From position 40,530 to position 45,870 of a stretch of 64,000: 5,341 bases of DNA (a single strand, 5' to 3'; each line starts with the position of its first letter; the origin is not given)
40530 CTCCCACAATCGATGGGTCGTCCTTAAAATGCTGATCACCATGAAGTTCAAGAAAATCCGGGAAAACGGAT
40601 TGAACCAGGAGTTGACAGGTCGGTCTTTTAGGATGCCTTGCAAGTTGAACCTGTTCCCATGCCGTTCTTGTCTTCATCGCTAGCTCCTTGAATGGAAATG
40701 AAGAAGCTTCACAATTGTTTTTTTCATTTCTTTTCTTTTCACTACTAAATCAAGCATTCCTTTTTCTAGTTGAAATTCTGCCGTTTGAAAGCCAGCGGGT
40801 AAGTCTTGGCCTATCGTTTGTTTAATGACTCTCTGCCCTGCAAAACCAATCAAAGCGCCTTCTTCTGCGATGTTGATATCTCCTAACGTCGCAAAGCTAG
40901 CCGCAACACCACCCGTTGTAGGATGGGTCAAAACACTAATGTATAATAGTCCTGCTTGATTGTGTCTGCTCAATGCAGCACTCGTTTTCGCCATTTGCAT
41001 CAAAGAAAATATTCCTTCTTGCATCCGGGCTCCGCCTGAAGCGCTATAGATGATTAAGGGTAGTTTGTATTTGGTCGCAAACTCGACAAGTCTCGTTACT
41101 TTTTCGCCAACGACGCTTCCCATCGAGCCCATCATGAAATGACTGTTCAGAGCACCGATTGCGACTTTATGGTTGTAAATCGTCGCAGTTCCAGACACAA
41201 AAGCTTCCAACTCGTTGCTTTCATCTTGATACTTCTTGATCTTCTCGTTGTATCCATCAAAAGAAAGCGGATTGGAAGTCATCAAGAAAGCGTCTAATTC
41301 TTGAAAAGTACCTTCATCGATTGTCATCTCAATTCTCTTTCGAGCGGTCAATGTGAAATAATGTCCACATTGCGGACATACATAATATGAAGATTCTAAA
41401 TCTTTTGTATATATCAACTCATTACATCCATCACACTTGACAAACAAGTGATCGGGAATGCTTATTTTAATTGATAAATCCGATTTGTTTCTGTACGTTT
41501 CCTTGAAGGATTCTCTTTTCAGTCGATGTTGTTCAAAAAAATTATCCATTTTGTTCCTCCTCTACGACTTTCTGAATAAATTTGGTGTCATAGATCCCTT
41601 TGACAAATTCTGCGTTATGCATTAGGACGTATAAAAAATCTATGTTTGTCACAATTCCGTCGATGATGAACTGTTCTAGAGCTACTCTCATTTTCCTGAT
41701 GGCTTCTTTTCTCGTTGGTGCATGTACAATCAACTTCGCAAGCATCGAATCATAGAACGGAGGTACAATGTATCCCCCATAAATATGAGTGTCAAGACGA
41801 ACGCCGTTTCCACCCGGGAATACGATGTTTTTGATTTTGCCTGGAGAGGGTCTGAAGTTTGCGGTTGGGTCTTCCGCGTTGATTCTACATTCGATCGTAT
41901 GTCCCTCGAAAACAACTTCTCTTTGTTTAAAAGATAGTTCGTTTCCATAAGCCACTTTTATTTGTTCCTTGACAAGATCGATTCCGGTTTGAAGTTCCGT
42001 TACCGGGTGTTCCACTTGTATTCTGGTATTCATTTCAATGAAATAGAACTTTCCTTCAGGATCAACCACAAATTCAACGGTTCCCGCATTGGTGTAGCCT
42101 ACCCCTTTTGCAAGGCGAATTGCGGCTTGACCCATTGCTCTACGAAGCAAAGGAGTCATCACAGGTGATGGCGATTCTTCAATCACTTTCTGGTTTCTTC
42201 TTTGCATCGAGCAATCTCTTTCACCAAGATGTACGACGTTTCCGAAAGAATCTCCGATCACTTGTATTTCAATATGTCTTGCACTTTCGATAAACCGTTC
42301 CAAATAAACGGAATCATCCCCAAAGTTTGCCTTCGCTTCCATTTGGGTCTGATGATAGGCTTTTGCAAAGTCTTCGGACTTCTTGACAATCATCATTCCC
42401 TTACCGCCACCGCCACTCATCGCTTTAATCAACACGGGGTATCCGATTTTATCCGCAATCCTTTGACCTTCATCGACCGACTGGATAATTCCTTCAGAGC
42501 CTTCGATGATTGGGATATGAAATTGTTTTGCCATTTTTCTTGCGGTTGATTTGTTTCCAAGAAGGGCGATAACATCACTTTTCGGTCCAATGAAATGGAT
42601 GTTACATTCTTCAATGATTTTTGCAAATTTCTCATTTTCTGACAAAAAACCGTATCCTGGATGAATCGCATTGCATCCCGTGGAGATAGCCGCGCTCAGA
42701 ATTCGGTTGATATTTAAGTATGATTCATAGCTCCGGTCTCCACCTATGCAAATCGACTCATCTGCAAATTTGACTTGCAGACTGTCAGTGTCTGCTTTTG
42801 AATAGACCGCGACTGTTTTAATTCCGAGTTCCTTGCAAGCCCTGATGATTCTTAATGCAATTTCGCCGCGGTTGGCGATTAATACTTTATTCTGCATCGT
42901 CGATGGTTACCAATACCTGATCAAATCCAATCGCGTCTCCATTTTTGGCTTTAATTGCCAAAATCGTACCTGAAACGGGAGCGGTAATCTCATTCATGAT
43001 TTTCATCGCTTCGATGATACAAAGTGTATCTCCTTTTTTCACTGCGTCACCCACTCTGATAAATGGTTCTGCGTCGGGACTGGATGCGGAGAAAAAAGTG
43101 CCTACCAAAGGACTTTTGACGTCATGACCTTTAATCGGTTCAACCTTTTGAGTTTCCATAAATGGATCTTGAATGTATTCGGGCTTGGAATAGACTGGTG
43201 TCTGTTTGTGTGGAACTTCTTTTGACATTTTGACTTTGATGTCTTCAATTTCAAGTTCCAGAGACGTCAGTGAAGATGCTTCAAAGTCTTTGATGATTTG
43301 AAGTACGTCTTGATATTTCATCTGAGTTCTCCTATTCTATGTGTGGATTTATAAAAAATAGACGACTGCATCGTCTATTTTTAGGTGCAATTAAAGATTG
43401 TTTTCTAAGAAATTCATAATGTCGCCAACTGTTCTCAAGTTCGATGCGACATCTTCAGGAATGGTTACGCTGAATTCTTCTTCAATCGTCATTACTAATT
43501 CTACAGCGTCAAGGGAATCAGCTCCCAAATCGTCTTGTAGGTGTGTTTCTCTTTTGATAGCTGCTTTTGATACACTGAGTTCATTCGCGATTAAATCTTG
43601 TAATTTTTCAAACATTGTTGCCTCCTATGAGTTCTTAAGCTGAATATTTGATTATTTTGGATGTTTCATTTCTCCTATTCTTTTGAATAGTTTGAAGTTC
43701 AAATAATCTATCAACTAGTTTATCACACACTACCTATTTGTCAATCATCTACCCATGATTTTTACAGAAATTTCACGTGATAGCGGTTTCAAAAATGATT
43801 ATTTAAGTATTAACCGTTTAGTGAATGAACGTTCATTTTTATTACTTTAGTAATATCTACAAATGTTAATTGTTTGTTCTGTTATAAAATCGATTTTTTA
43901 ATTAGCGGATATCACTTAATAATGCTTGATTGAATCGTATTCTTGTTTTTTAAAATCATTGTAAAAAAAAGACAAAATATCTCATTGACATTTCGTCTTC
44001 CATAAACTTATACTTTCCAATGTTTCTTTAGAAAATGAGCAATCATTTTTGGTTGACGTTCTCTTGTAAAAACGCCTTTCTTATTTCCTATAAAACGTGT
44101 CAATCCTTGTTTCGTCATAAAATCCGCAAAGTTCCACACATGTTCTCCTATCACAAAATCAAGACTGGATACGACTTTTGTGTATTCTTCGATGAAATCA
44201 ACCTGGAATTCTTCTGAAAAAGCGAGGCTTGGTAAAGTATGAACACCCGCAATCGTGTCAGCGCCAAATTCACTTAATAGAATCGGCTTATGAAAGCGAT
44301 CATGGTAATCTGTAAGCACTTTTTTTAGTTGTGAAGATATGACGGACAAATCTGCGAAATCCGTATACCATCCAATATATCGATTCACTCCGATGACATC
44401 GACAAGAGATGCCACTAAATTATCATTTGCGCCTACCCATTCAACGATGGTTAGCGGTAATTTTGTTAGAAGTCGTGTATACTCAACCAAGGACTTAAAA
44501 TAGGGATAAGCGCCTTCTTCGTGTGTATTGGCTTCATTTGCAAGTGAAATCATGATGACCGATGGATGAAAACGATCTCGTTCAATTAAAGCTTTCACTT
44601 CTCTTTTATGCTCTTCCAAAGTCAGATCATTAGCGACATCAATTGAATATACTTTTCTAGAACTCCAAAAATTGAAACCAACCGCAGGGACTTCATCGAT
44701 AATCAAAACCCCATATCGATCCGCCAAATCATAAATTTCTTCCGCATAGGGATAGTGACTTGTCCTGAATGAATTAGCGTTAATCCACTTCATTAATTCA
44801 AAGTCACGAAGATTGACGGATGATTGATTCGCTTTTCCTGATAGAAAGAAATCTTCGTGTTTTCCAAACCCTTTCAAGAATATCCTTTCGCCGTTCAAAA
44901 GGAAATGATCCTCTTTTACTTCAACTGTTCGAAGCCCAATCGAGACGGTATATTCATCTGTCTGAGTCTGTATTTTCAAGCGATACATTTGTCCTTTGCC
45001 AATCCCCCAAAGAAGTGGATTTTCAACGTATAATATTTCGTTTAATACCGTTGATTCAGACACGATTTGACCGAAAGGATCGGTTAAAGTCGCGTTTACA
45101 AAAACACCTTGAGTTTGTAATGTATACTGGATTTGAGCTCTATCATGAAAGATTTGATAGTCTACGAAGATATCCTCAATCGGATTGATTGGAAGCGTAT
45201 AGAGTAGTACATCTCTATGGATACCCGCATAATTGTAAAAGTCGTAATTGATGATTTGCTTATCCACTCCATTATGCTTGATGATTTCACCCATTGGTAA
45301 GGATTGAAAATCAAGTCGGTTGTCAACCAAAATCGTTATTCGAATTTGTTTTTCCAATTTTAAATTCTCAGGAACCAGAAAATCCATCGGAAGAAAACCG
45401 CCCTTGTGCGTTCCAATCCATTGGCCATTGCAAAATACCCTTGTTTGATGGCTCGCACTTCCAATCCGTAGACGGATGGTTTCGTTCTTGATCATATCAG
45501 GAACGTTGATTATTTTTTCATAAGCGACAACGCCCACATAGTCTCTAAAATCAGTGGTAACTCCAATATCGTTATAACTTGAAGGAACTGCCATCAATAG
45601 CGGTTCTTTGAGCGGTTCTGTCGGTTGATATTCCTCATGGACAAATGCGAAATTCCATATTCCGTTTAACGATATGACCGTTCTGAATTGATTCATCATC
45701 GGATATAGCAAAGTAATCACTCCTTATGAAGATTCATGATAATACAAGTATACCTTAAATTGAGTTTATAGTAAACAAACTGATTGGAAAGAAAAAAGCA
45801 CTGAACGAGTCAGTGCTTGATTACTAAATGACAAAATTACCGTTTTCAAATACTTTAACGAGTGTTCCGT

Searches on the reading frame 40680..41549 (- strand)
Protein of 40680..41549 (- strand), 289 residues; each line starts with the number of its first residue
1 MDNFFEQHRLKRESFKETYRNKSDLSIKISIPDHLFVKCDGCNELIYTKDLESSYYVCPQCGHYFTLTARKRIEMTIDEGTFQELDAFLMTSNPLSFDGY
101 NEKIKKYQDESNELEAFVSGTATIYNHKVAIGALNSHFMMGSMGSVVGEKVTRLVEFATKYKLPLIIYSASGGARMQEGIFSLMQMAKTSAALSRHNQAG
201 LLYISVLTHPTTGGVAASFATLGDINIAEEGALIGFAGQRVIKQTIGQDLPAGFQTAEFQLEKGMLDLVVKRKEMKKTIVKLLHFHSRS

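Call 70: search_protein_families(library=pfam, proteins=[window:40680-41549:-], max_evalue=0.0001)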
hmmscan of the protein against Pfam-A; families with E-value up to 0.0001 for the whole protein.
window:40680-41549:- (289 aa): 2 families
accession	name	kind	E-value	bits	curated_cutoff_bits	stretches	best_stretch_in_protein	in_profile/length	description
PF01039.27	Carboxyl_trans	-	3.7e-21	75.8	22.3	1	67-250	8-181/493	Carboxyl transferase domain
PF17848.7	Zn_ribbon_ACC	-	6.6e-11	42.6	24.5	1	36-61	1-26/26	Acetyl-CoA carboxylase zinc finger domain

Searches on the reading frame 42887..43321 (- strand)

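Call 70: search_protein_families(library=pfam, proteins=[window:42887-43321:-], max_evalue=0.0001)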
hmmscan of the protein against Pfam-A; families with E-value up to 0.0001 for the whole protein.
window:42887-43321:- (144 aa): 4 families
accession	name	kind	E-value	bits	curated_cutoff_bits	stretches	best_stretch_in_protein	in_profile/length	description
PF00364.28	Biotin_lipoyl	-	1.5e-21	76.4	22.1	1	66-140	1-73/73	Biotin-requiring enzyme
PF13533.13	Biotin_lipoyl_2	-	1.5e-06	28.3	29.8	0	112-141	3-32/32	Biotin-lipoyl like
PF13375.12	RnfC_N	-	2.1e-06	28.2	25.6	1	62-127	20-84/101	RnfC Barrel sandwich hybrid domain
PF01597.25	GCV_H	-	2e-05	24.9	22.2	1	90-125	41-76/122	Glycine cleavage H-protein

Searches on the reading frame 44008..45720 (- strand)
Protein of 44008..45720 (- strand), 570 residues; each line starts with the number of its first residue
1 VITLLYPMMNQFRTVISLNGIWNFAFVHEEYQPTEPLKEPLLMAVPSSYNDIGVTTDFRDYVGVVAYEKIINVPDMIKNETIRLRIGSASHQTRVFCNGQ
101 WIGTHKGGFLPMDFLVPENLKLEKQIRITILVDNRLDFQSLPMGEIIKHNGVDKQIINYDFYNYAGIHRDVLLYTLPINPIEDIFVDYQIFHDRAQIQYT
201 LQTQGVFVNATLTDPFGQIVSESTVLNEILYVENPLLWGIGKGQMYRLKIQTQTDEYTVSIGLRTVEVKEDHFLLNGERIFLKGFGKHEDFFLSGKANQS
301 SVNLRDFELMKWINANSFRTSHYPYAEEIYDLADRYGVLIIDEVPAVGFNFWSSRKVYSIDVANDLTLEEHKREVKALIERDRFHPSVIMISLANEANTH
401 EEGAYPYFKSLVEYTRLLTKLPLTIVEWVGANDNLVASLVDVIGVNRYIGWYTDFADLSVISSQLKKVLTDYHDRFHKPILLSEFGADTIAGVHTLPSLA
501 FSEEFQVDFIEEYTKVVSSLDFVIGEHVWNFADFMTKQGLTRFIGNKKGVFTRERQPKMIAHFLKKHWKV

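Call 70: search_protein_families(library=pfam, proteins=[window:44008-45720:-], max_evalue=0.0001)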
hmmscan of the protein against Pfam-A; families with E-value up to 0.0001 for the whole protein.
window:44008-45720:- (570 aa): 3 families
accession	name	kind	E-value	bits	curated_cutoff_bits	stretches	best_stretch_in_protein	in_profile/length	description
PF02836.23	Glyco_hydro_2_C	-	8.3e-72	242.3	21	1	266-569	1-298/302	Glycosyl hydrolases family 2, TIM barrel domain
PF02837.24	Glyco_hydro_2_N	-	3.2e-19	69.9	28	1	17-177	3-169/169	Glycosyl hydrolases family 2, sugar binding domain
PF00703.27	Glyco_hydro_2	-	5e-05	24.5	23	1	181-264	3-109/109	Glycosyl hydrolases family 2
